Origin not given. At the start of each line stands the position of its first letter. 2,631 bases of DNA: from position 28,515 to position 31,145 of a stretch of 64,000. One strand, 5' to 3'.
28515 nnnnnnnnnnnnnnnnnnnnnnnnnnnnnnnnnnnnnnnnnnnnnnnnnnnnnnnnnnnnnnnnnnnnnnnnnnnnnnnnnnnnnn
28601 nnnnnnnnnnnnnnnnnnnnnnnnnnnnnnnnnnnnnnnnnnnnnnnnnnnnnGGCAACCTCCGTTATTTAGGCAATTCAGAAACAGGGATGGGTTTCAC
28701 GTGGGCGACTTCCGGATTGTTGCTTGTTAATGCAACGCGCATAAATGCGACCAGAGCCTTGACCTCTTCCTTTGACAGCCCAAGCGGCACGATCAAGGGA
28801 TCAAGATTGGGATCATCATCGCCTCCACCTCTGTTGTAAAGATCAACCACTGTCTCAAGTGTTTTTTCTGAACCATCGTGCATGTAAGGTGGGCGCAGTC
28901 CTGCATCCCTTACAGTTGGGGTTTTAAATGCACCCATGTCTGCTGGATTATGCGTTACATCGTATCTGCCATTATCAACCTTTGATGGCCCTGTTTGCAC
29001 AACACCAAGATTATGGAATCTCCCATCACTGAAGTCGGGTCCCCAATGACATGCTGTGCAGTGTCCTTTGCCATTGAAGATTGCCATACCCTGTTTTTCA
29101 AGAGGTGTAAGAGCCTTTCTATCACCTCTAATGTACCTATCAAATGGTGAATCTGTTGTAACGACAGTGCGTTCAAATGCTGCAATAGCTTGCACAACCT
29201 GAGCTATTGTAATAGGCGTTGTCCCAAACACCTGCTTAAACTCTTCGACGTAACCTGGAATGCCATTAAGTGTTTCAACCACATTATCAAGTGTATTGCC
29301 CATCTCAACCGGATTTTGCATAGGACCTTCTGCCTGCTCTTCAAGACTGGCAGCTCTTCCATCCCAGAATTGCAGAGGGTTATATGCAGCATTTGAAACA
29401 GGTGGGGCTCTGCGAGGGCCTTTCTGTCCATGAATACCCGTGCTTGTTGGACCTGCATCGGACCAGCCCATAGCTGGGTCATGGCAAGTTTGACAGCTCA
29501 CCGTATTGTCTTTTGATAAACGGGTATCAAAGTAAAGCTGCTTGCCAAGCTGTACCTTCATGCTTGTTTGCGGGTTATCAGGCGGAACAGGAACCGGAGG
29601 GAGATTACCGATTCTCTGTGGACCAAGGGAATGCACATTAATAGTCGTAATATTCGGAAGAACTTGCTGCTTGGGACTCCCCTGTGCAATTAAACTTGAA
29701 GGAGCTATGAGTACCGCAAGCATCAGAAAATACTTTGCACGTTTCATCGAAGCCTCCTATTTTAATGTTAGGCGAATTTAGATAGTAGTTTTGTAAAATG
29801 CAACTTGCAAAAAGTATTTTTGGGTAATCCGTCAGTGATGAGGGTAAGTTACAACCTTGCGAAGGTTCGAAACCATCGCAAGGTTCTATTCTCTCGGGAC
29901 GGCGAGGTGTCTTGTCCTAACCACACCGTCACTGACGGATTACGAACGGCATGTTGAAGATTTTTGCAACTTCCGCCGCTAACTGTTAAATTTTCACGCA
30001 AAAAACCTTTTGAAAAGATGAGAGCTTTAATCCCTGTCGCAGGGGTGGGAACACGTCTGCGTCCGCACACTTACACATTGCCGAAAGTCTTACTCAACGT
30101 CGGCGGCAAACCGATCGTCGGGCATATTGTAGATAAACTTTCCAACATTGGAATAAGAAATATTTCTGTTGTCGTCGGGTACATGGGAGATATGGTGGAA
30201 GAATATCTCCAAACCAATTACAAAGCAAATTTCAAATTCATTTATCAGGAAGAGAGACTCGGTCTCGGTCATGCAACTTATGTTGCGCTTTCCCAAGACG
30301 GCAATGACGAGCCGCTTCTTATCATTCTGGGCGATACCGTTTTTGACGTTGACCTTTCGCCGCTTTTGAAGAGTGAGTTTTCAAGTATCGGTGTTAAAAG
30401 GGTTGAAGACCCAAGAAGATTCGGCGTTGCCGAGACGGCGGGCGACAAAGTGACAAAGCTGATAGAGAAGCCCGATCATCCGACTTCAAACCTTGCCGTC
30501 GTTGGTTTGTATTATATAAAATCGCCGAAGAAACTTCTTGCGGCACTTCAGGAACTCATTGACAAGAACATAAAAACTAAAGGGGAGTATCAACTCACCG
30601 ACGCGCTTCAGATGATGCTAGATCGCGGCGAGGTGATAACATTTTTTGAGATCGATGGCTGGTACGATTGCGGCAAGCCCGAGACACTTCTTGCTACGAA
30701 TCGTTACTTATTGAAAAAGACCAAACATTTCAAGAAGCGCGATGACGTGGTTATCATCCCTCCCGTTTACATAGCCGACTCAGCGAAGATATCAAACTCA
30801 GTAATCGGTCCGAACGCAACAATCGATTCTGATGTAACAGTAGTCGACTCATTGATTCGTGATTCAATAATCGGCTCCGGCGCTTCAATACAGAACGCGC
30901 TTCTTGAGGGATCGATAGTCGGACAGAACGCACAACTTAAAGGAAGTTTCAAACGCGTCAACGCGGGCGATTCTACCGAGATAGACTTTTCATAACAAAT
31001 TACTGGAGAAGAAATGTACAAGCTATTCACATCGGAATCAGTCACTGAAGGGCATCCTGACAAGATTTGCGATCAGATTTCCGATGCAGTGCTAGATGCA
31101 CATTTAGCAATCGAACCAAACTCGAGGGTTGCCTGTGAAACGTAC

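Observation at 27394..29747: Cyc2-like fused monohaem cytochrome-porin paired with a di-haem CCP/MauG-family protein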

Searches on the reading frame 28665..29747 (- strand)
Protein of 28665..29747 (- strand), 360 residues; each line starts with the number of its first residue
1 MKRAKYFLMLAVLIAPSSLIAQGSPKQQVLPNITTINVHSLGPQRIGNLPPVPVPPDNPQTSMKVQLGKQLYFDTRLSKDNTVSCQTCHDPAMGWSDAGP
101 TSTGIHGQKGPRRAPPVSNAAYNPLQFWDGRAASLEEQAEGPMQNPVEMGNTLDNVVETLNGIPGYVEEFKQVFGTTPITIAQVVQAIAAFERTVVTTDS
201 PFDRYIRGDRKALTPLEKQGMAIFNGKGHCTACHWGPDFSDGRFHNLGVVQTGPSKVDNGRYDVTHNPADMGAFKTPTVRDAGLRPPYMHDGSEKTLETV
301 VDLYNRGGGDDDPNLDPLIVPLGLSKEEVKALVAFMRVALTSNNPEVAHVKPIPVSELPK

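Call 3: search_protein_families(library=pfam, proteins=[window:28665-29747:-], max_evalue=0.1)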
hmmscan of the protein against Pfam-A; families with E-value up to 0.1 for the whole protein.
window:28665-29747:- (360 aa): 7 families
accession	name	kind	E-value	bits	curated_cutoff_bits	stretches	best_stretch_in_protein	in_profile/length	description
PF03150.19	CCP_MauG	-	6.8e-63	212.2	25.6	1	64-210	3-148/149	Di-haem cytochrome c peroxidase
PF00034.26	Cytochrom_C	-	9.2e-05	24.1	21.3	0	220-337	4-87/90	Cytochrome c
PF13442.11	Cytochrome_CBB3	-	0.015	16.1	27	0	218-257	4-28/68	Cytochrome C oxidase, cbb3-type, subunit III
PF14522.11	Cytochrome_C7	-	0.019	15.2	24.8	0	81-92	12-51/67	Cytochrome c7 and related cytochrome c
PF09086.16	DUF1924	-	0.02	15.7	22.5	0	62-91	5-35/96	Domain of unknown function (DUF1924)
PF09699.15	Paired_CXXCH_1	-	0.044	13.9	20.6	0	82-92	29-39/41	Doubled CXXCH motif (Paired_CXXCH_1)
PF22113.1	Mtrc-MtrF_II-IV_dom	-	0.099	12.6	30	0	79-94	24-40/176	Outer membrane cytochrome MtrC/MtrF-like, domains II/IV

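Call 4: search_protein_families(library=ncbifam, proteins=[window:28665-29747:-], max_evalue=0.1)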
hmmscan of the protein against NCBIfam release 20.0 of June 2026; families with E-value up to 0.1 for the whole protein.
window:28665-29747:- (360 aa): 6 families
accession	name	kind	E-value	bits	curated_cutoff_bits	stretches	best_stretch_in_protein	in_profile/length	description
TIGR03791.1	TTQ_mauG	equivalog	1.8e-72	244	443.85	1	61-338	2-277/291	tryptophan tryptophylquinone biosynthesis enzyme MauG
TIGR04039.1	MXAN_0977_Heme2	hypoth_equivalog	1.5e-67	228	362.85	1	54-341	1-322/336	MbnH family di-heme enzyme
TIGR03981.2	SAM_quin_mod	hypoth_equivalog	1.2e-41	143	340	2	176-302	224-356/411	His-Xaa-Ser system-associated MauG-like protein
NF052341.1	hydrazine_gamma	equivalog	2.5e-06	26.7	625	1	272-337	279-337/339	hydrazine synthase subunit gamma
NF052342.1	hydrazine_BC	exception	8.9e-05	20.8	1250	1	242-337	600-688/690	hydrazine synthase subunit beta-gamma fusion subunit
TIGR04484.1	thiosulf_SoxA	equivalog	0.011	15.1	110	1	51-94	94-135/212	sulfur oxidation c-type cytochrome SoxA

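Call 28: search_solved_structures(query=window:28665-29747:-, max_evalue=0.00001, show_alignments=3)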
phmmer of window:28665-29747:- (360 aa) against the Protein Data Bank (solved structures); distinct sequences matched with E-value up to 0.00001: 29.
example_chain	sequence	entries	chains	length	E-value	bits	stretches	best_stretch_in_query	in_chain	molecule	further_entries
1nml_A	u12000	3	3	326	2.3e-66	227.7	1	50-352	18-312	di-haem cytochrome c peroxidase | Cytochrome c peroxidase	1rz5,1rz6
3hq9_A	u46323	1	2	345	3.4e-66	227.1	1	52-304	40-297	Cytochrome c551 peroxidase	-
3hq8_A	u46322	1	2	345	2.3e-65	224.3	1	52-304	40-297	Cytochrome c551 peroxidase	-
3hq6_A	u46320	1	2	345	4.1e-65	223.5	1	52-304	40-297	Cytochrome c551 peroxidase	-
4aal_A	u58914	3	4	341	1.2e-64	222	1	52-303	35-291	CYTOCHROME C551 PEROXIDASE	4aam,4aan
4aao_A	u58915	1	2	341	2e-64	221.3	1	52-303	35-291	CYTOCHROME C551 PEROXIDASE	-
1iqc_A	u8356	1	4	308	1.2e-63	218.7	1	48-337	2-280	di-heme peroxidase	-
3hq7_A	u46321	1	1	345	1.5e-63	218.3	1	52-304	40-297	Cytochrome c551 peroxidase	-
2c1u_A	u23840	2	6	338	1.9e-63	218.1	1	55-301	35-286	DI-HAEM CYTOCHROME C PEROXIDASE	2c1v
3o5c_A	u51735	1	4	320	1.7e-61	211.6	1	54-348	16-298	Cytochrome c551 peroxidase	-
1eb7_A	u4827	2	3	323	1.2e-57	199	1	58-303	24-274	CYTOCHROME C551 PEROXIDASE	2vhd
1zzh_A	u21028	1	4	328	7.6e-54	186.5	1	55-330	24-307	cytochrome c peroxidase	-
9qdt_A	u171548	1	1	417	4.3e-51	177.4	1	48-306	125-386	Probable cytochrome c peroxidase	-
6qkn_A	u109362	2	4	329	3.1e-50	174.6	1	57-320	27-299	Cytochrome-c peroxidase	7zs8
6fu3_A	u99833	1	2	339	3.3e-50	174.5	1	57-320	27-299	Protein CcpR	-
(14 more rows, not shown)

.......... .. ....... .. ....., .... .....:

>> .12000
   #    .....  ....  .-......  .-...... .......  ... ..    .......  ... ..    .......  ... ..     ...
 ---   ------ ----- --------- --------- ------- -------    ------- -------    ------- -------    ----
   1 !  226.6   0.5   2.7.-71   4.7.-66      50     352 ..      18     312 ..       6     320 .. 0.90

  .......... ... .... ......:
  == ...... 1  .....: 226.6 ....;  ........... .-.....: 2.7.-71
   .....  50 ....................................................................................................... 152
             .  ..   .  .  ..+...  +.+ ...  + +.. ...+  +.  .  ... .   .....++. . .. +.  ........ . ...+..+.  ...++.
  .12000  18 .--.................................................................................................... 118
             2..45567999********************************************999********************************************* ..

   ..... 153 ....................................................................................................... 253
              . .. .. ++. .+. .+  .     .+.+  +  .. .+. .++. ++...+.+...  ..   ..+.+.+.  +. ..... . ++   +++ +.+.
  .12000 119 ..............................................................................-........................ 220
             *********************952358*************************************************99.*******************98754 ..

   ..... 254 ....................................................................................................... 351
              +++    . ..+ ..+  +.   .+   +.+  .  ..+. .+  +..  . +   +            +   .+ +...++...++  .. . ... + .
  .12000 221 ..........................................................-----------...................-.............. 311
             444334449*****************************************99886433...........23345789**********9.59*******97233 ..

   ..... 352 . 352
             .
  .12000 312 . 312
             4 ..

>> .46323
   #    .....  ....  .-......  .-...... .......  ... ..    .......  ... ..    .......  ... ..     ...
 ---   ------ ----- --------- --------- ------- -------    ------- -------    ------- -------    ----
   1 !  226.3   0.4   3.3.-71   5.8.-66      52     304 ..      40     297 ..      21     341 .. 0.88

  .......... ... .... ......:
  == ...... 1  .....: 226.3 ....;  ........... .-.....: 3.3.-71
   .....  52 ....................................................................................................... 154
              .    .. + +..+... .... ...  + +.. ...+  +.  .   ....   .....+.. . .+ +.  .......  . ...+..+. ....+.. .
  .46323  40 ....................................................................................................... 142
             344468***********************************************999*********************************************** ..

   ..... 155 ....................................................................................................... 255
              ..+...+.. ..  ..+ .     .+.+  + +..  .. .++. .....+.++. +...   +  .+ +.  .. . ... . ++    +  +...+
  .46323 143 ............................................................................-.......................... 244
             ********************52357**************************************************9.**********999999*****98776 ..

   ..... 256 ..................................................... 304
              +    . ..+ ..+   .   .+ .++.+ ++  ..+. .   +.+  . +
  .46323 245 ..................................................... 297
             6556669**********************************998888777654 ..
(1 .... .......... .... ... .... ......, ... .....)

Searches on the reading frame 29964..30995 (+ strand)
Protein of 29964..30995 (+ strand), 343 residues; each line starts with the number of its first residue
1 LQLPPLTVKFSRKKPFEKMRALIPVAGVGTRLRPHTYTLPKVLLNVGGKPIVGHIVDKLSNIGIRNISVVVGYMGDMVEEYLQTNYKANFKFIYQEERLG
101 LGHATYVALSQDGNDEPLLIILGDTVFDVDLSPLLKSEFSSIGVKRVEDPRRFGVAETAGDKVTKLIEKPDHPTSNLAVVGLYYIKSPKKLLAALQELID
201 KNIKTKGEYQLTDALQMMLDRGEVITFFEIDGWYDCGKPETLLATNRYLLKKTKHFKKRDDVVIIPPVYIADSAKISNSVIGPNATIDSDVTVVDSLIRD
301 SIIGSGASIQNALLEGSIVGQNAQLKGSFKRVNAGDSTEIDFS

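Call 3: search_protein_families(library=pfam, proteins=[window:29964-30995:+], max_evalue=0.1)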
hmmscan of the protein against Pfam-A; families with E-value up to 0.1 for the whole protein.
window:29964-30995:+ (343 aa): 7 families
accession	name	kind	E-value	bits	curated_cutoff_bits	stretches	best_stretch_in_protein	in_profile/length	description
PF00483.29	NTP_transferase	-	6.3e-33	114.8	21.2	1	21-250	2-243/245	Nucleotidyl transferase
PF12804.13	NTP_transf_3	-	2.4e-10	41.2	27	1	21-138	1-110/160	MobA-like NTP transferase domain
PF25084.1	LbH_EIF2B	-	4.1e-08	33.6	54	1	259-326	19-88/105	EIF2B subunit epsilon LbH domain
PF24894.1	Hexapep_GlmU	-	0.00063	20.3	23.3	1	269-317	25-74/104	GlmU-like, C-terminal hexapeptide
PF25247.1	LbH_GLGC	-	0.0027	18.1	27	0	270-298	23-51/135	GLGC left-handed parallel beta-helix domain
PF01128.25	IspD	-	0.0029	17.9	27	1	20-71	2-51/221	2-C-methyl-D-erythritol 4-phosphate cytidylyltransferase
PF00132.30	Hexapep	-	0.0055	16.8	27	0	278-295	1-18/36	Bacterial transferase hexapeptide (six repeats)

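Call 4: search_protein_families(library=ncbifam, proteins=[window:29964-30995:+], max_evalue=0.1)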
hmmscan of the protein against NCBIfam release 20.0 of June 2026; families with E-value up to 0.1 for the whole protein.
window:29964-30995:+ (343 aa): 44 families (the best 25 are shown)
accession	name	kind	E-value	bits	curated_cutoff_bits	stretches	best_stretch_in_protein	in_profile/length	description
TIGR01208.1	rmlA_long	equivalog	6.6e-72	242.3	320.25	1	20-333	1-321/353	glucose-1-phosphate thymidylyltransferase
TIGR03992.1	Arch_glmU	subfamily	7.6e-55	186.4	292.1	1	19-311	1-295/393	bifunctional sugar-1-phosphate nucleotidylyltransferase/acetyltransferase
NF041313.1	UDPGP_AglF_Halo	equivalog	4.1e-40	137.7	400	1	19-247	1-232/234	UTP--glucose-1-phosphate uridylyltransferase AglF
NF041173.1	Sug_nt_acttase_Thmprot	equivalog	3.1e-33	115.3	600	1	19-300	1-283/405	bifunctional sugar-1-phosphate nucleotidylyltransferase/acetyltransferase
TIGR01099.1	galU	equivalog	1.3e-31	110.2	326.8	2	87-243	93-259/261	UTP--glucose-1-phosphate uridylyltransferase GalU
TIGR01173.1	glmU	equivalog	1.1e-29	103.6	366.85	1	20-332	2-329/452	bifunctional UDP-N-acetylglucosamine diphosphorylase/glucosamine-1-phosphate N-acetyltransferase GlmU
NF010934.1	PRK14354.1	equivalog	2.6e-28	98.7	450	1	21-325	2-322/447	bifunctional UDP-N-acetylglucosamine diphosphorylase/glucosamine-1-phosphate N-acetyltransferase GlmU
NF052502.1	man1P_GTase_Rv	exception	5.2e-28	97.9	440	1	20-328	2-316/352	mannose-1-phosphate guanylyltransferase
NF010937.0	PRK14357.1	equivalog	1.6e-23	83.3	658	1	19-335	1-324/448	bifunctional UDP-N-acetylglucosamine diphosphorylase/glucosamine-1-phosphate N-acetyltransferase GlmU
NF010933.0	PRK14353.1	equivalog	2.9e-23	82.2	505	1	19-336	6-322/453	bifunctional UDP-N-acetylglucosamine diphosphorylase/glucosamine-1-phosphate N-acetyltransferase GlmU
NF003670.0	PRK05293.1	equivalog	9.8e-21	74.1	470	1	18-327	4-343/382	glucose-1-phosphate adenylyltransferase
TIGR01207.1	rmlA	equivalog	3.4e-20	72.3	360.65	1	22-249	3-236/286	glucose-1-phosphate thymidylyltransferase RfbA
NF010932.0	PRK14352.1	equivalog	4.3e-20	71.8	611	1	20-334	8-341/488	bifunctional UDP-N-acetylglucosamine diphosphorylase/glucosamine-1-phosphate N-acetyltransferase GlmU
NF006986.0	PRK09451.1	equivalog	5.5e-20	71.6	725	1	18-313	5-302/456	bifunctional UDP-N-acetylglucosamine diphosphorylase/glucosamine-1-phosphate N-acetyltransferase GlmU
NF010939.0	PRK14359.1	equivalog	6.6e-20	71.1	592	1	21-326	5-308/430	bifunctional UDP-N-acetylglucosamine diphosphorylase/glucosamine-1-phosphate N-acetyltransferase GlmU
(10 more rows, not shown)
